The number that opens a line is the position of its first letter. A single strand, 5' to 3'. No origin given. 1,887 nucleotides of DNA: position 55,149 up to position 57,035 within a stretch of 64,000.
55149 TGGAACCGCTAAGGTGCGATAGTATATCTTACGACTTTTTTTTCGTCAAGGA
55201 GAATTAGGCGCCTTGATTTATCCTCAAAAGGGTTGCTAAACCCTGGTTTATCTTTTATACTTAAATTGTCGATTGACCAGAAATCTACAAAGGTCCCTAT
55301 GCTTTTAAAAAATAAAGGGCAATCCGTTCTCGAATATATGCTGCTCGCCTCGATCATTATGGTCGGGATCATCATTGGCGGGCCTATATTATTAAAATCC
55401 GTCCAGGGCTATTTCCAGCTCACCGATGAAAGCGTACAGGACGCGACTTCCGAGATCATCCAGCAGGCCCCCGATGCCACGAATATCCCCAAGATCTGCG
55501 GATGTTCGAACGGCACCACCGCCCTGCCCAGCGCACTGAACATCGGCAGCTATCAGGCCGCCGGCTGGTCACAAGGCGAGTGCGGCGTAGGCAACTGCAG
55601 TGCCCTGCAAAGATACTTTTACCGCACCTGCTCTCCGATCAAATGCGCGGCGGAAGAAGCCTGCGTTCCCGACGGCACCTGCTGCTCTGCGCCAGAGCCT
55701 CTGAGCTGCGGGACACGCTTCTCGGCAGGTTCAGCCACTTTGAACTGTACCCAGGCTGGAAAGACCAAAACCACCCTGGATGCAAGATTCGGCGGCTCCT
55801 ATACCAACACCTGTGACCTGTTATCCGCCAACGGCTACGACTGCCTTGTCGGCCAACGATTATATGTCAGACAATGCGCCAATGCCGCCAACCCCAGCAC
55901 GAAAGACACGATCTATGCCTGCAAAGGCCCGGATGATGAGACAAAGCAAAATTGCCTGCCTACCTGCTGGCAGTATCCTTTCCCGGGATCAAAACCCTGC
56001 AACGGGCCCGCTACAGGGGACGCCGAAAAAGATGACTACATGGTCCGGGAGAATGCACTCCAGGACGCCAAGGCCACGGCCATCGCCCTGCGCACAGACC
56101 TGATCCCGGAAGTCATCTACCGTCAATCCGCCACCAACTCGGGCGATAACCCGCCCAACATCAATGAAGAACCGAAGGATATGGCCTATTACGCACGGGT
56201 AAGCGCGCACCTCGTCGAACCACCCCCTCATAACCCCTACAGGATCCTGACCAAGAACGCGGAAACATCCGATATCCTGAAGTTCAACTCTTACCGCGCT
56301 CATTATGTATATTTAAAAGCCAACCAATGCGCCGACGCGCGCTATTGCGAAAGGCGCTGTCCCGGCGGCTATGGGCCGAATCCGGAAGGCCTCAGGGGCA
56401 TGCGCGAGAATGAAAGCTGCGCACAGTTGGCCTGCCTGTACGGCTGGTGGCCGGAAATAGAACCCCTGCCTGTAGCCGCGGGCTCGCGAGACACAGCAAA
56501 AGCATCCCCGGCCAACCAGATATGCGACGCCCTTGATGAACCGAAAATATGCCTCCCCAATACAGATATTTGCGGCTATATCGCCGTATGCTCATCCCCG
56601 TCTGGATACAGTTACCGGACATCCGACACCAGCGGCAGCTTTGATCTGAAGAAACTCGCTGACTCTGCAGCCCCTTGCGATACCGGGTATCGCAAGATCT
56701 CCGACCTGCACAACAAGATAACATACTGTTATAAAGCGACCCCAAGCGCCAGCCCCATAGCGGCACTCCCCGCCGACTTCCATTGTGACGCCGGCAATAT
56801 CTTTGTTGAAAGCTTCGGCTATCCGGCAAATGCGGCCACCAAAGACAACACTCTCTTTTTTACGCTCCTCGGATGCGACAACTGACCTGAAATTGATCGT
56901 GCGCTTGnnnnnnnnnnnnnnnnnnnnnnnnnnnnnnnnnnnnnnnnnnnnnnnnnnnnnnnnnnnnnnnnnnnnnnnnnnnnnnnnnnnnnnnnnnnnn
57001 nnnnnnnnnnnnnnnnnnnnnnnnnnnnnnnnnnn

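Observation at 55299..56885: A 528-aa cysteine-rich protein carrying an Flp/type-IV-pilin-type leader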

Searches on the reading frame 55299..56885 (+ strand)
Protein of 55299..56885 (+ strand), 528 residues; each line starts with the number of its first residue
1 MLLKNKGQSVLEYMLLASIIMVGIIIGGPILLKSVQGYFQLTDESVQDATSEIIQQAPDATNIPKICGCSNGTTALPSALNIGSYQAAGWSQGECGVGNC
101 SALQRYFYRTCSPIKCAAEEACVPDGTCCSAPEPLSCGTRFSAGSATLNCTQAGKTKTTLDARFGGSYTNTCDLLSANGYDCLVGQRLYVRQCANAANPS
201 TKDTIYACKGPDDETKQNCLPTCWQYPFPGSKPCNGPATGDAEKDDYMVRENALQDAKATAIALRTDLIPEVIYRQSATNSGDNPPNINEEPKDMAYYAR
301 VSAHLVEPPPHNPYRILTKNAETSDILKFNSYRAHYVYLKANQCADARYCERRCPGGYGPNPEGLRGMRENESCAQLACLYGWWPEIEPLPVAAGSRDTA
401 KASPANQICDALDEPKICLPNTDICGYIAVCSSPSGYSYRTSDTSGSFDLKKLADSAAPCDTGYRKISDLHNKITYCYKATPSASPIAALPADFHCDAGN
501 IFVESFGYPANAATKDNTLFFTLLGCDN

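Call 4: search_protein_families(library=pfam, proteins=[window:55299-56885:+], max_evalue=10)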
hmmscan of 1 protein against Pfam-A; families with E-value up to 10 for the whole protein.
window:55299-56885:+ (528 aa): 0 families

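Call 5: search_protein_families(library=ncbifam, proteins=[window:55299-56885:+], max_evalue=10)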
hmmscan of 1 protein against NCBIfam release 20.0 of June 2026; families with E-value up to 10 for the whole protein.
window:55299-56885:+ (528 aa): 0 families

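Call 8: find_homologous_proteins(query=window:55299-56882:+, max_evalue=0.001)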
Query window:55299-56882:+ (528 aa): 5 proteins with E <= 0.001 among 6814 candidates.
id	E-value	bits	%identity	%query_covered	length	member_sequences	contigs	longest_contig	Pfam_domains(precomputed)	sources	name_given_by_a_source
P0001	0.0e+0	1238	100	100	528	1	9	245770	-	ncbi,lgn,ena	-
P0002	1.3e-127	445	45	96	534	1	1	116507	-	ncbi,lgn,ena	ncbi:MAG: hypothetical protein WCO69_03990 [Candidatus Omnitrophota bacterium]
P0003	3.7e-121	424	42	100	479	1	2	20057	-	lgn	-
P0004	5.4e-121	423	43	100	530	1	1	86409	-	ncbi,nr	ncbi:MAG: hypothetical protein HQL20_01865 [Candidatus Omnitrophica bacterium]|nr:hypothetical prote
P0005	9.5e-86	307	46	73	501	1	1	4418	-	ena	-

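Call 11: find_encoding_contigs(protein=P0001, flank=10000, max_places=4)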
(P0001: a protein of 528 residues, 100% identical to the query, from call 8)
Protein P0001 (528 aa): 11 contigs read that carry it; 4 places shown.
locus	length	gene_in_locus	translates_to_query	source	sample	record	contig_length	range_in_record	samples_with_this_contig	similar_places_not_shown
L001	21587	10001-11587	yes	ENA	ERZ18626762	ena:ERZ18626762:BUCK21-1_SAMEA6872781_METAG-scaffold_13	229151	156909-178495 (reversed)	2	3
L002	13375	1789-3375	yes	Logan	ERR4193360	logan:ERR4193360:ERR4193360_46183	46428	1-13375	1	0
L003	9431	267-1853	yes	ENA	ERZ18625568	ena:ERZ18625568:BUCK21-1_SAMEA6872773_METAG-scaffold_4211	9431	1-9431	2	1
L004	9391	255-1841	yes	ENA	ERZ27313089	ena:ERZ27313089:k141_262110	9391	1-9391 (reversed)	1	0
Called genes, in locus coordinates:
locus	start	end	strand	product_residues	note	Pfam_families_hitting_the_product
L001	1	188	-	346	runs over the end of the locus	PF04613:LpxD, PF25084:LbH_EIF2B (faint), PF25087:GMPPB_C (faint), PF00132:Hexapep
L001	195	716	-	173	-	PF03938:OmpH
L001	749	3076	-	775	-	PF07244:POTRA (weak), PF08478:POTRA_1 (faint), PF08479:POTRA_2 (faint), PF07244:POTRA, PF01103:Omp85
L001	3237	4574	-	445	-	PF00772:DnaB, PF13481:AAA_25, PF03796:DnaB_C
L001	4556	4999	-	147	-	PF01281:Ribosomal_L9_N, PF03948:Ribosomal_L9_C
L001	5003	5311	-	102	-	PF01084:Ribosomal_S18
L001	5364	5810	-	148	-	PF00436:SSB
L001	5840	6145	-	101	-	PF01250:Ribosomal_S6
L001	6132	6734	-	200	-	PF01195:Pept_tRNA_hydro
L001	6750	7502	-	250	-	-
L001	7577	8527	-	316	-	PF13793:Pribosyltran_N, PF00156:Pribosyltran, PF14681:UPRTase (faint), PF14572:Pribosyl_synth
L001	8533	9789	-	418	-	PF00483:NTP_transferase, PF01128:IspD, PF12804:NTP_transf_3, PF25084:LbH_EIF2B (weak), PF00132:Hexapep (weak), PF25087:GMPPB_C (weak), PF00132:Hexapep, PF14602:Hexapep_2 (weak)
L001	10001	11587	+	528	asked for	-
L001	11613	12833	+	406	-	PF04101:Glyco_tran_28_C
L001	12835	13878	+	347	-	-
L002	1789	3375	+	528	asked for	-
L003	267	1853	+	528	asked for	-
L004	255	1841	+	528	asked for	-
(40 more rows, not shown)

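Call 15: find_encoding_contigs(protein=P0002, flank=10000, max_places=2)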
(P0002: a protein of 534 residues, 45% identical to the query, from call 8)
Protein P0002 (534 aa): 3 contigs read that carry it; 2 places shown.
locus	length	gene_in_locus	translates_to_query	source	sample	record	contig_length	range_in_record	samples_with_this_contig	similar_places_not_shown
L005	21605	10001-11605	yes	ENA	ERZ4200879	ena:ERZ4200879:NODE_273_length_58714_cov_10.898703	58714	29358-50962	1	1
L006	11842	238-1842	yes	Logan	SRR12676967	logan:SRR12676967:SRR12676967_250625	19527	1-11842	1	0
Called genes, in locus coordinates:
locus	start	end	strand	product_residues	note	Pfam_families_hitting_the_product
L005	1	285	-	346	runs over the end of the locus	PF04613:LpxD, PF25084:LbH_EIF2B (faint), PF25087:GMPPB_C (weak), PF00132:Hexapep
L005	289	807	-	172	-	PF03938:OmpH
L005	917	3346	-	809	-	PF07244:POTRA, PF08479:POTRA_2 (faint), PF07244:POTRA, PF01103:Omp85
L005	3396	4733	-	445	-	PF00772:DnaB, PF13481:AAA_25, PF03796:DnaB_C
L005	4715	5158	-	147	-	PF01281:Ribosomal_L9_N, PF03948:Ribosomal_L9_C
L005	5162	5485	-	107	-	PF01084:Ribosomal_S18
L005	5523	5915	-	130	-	PF00436:SSB, PF22657:SSB_1 (weak)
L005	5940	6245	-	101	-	PF01250:Ribosomal_S6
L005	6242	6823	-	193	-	PF01195:Pept_tRNA_hydro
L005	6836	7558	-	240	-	PF01386:Ribosomal_L25p, PF14693:Ribosomal_TL5_C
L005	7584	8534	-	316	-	PF13793:Pribosyltran_N, PF00156:Pribosyltran, PF14572:Pribosyl_synth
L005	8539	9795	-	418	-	PF00483:NTP_transferase, PF01128:IspD, PF12804:NTP_transf_3, PF25087:GMPPB_C (faint), PF25084:LbH_EIF2B (weak), PF00132:Hexapep, PF14602:Hexapep_2 (weak)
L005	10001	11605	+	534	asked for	-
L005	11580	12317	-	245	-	PF04055:Radical_SAM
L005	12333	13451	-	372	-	PF04055:Radical_SAM, PF13353:Fer4_12 (weak)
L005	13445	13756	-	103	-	-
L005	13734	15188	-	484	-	PF13353:Fer4_12 (weak), PF04055:Radical_SAM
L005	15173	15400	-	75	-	-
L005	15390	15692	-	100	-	PF27806:HxsD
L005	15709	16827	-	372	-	-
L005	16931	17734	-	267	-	PF01902:Diphthami_syn_2_N (weak)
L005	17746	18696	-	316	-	PF04055:Radical_SAM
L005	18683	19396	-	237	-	PF00106:adh_short, PF08659:KR, PF13561:adh_short_C2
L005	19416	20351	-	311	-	PF04055:Radical_SAM (weak), PF13353:Fer4_12 (weak)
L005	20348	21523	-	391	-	PF04055:Radical_SAM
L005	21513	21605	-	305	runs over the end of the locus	PF20903:SPL (weak)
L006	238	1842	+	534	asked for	-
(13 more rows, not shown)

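Call 16: find_encoding_contigs(protein=P0004, flank=10000, max_places=2)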
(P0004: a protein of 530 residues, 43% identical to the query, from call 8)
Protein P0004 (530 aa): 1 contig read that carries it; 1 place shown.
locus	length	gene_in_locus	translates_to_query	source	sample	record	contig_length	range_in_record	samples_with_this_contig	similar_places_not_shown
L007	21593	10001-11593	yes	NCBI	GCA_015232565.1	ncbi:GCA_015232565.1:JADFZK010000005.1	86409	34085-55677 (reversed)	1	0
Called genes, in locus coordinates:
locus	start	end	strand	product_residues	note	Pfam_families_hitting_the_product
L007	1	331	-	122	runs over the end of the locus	PF03938:OmpH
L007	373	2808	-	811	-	PF07244:POTRA, PF08478:POTRA_1 (faint), PF08479:POTRA_2 (faint), PF07244:POTRA, PF01103:Omp85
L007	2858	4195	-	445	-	PF00772:DnaB, PF13481:AAA_25, PF03796:DnaB_C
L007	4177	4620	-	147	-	PF01281:Ribosomal_L9_N, PF03948:Ribosomal_L9_C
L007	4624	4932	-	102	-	PF01084:Ribosomal_S18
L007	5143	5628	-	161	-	PF00436:SSB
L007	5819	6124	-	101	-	PF01250:Ribosomal_S6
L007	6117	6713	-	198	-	PF01195:Pept_tRNA_hydro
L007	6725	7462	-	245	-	PF01386:Ribosomal_L25p, PF14693:Ribosomal_TL5_C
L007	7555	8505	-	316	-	PF13793:Pribosyltran_N, PF00156:Pribosyltran, PF14681:UPRTase (faint), PF14572:Pribosyl_synth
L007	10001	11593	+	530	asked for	-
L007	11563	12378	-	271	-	PF01902:Diphthami_syn_2_N (weak), PF28410:Diphthami_syn_2_C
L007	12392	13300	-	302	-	PF01478:Peptidase_A24 (weak)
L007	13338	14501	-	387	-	PF04055:Radical_SAM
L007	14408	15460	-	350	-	PF04055:Radical_SAM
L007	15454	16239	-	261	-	-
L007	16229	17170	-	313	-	PF01136:Peptidase_U32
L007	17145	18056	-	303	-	-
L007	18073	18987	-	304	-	-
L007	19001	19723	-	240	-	PF04055:Radical_SAM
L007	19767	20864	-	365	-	PF04055:Radical_SAM, PF13353:Fer4_12 (weak)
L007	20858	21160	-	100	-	-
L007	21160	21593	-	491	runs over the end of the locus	PF04055:Radical_SAM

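Call 17: find_encoding_contigs(protein=P0003, flank=10000, max_places=2)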
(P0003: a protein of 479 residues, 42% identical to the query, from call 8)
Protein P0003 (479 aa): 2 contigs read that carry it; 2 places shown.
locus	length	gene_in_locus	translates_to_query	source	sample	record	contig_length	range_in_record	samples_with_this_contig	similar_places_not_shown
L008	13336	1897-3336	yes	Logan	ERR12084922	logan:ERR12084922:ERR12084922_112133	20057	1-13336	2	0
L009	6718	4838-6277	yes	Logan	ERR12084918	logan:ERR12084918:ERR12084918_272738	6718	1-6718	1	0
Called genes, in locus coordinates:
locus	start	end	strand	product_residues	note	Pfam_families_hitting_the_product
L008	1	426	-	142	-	?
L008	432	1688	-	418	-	PF00483:NTP_transferase, PF01128:IspD, PF02348:CTP_transf_3 (weak), PF12804:NTP_transf_3, PF25084:LbH_EIF2B (weak), PF00132:Hexapep, PF25087:GMPPB_C (weak), PF00132:Hexapep, +1 more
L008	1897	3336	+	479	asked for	-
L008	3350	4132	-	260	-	PF01902:Diphthami_syn_2_N, PF28410:Diphthami_syn_2_C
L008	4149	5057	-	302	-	PF01478:Peptidase_A24 (weak)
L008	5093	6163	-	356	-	PF04055:Radical_SAM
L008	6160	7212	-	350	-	PF04055:Radical_SAM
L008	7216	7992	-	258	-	-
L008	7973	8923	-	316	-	PF01136:Peptidase_U32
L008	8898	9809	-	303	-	-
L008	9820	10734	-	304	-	-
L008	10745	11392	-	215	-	PF04055:Radical_SAM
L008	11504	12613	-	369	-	PF04055:Radical_SAM, PF13353:Fer4_12 (weak)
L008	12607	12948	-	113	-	-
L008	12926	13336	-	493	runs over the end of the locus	PF13353:Fer4_12 (weak), PF04055:Radical_SAM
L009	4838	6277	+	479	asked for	-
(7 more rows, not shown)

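Call 26: search_protein_representatives(protein=window:55299-56882:+)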
Query: 528 residues. Proteins with E-value up to 0.001 (for the whole library): 173; up to 1e-10: 32; up to 1e-30: 12. The best 150 are listed.
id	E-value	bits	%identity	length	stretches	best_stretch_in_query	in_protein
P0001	0.0e+00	1237.9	100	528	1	1-528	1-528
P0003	1.2e-121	423.8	48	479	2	1-280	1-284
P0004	1.7e-121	423.3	50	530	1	1-503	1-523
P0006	4.9e-115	401.9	50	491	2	3-280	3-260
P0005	3.0e-86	306.9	52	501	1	3-386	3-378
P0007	4.0e-71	257.0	48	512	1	4-377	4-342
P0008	5.6e-63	230.1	41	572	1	4-373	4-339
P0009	3.0e-56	207.9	40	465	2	1-243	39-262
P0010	1.2e-48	182.8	43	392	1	132-393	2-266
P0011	1.9e-46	175.6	44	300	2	5-238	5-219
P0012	4.8e-34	134.7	39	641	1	1-246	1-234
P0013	1.4e-33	133.1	52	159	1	2-174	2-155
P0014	9.0e-27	110.7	35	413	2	5-226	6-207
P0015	1.3e-26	110.1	35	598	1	1-238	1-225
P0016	4.5e-22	95.1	39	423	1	2-241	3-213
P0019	5.7e-21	91.5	39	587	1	3-274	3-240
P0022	2.8e-19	85.9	38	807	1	3-233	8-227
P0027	1.4e-13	67.2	33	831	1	5-239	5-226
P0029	2.8e-13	66.1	38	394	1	5-219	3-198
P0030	3.2e-12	62.6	41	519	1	5-150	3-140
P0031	6.4e-12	61.6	40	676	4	74-130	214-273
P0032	1.4e-11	60.5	36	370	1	5-242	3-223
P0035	1.6e-10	57.0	33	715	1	4-132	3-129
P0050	8.9e-09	51.3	38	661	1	1-135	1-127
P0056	4.1e-08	49.1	38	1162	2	2-194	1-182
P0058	4.4e-08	49.0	38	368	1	5-152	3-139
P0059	4.7e-08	48.9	38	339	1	1-144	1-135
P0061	1.1e-07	47.6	38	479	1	4-139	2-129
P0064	1.4e-07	47.4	33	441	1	5-231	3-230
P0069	2.3e-07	46.6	47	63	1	5-59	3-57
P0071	2.9e-07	46.2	40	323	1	5-141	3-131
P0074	3.2e-07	46.1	45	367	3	90-128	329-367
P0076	3.5e-07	46.0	38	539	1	5-141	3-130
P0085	8.3e-07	44.8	34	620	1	4-234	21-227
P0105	8.0e-06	41.5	38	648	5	88-133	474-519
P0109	1.4e-05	40.7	44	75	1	1-55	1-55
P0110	1.5e-05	40.6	30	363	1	5-235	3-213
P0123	2.8e-05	39.7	34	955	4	80-129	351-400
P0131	4.2e-05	39.1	38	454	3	87-134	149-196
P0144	1.0e-04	37.9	44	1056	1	75-133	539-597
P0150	2.1e-04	36.8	41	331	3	88-131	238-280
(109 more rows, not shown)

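Call 29: list_cluster_members(proteins=[P0012, P0019, P0022, P0027, P0035, P0056, P0050, P0069, P0109, P0014])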
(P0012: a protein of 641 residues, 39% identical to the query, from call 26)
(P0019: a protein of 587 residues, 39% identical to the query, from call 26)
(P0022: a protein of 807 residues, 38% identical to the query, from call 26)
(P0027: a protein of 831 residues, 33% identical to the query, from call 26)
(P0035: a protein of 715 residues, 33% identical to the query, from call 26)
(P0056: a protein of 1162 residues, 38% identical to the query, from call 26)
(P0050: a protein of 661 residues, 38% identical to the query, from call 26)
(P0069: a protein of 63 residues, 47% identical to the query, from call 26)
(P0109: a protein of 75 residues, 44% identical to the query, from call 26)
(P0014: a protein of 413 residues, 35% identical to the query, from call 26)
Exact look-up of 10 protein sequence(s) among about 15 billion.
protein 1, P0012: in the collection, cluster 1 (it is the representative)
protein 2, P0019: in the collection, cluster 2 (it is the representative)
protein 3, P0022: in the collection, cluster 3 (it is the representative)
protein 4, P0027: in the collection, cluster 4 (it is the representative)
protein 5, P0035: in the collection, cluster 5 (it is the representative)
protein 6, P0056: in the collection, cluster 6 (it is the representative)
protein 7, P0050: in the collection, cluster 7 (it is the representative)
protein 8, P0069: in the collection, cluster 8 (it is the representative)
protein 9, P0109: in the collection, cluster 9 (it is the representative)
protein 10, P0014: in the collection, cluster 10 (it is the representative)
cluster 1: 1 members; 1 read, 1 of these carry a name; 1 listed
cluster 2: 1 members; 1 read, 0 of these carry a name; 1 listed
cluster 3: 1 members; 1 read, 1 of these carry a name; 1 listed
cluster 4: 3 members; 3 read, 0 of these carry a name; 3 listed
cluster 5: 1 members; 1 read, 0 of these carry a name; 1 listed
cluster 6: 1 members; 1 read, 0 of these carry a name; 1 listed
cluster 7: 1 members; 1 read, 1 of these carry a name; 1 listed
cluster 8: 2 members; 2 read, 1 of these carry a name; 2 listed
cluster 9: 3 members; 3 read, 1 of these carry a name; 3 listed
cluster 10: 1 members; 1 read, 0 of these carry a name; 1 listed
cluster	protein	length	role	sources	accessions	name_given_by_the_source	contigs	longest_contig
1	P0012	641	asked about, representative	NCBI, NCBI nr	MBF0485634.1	MAG: hypothetical protein HQL16_03865 [Candidatus Omnitrophica bacterium] | hypothetical protein [Candidatus Omnitrophota bacterium]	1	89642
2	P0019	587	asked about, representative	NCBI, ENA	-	-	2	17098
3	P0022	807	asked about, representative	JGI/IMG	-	hypothetical protein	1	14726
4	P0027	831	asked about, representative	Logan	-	-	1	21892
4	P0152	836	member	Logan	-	-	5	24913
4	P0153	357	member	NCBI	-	-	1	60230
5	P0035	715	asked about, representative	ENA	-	-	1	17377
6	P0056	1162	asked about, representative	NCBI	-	-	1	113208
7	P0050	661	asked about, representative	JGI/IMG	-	hypothetical protein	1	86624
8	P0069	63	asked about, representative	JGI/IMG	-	Flp pilus assembly pilin Flp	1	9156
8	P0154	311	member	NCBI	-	-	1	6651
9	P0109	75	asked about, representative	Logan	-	-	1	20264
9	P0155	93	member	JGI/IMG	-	hypothetical protein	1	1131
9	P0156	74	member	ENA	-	-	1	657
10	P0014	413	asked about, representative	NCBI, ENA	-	-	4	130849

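Call 45: predict_structure(alignment_id=A2)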
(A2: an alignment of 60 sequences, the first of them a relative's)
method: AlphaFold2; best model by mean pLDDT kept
length: 528 residues; sequences in the alignment: 60
mean_pLDDT: 73.0   pTM: 0.62
mean pLDDT of the five models: 73.0, 72.4, 71.5, 71.5, 70.9
residues with pLDDT >= 90: 163; 70-90: 135; 50-70: 143; < 50: 87
segments of 3 or more residues with pLDDT < 50: 1-4, 248-254, 280-288, 378-422, 500-509, 511-514
pLDDT, mean of each block of 10 residues (from residue 1): 59 90 93 91 88 67 74 81 93 96 96 87 97 95 64 74 96 79 95 96 96 94 86 70 52 49 87 69 48 62 59 78 92 90 82 82 63 67 34 40 34 37 57 65 61 88 77 74 63 54 44 51 53
secondary structure, 60 per line:
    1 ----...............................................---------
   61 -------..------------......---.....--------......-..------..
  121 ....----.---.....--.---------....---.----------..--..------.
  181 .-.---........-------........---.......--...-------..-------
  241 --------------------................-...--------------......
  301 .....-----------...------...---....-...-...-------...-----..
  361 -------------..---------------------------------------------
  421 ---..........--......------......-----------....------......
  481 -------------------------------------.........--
elements in order: H5-51 H82-87 E91-95 E104-109 E119-124 E133-137 H150-153 E187-194 E202-209 H213-219 E222-224 H261-276 H295-305 E317-319 E332-335 E337-339 E351-353 E424-433 E436-441 E448-453 E465-468 E475-480 E518-526
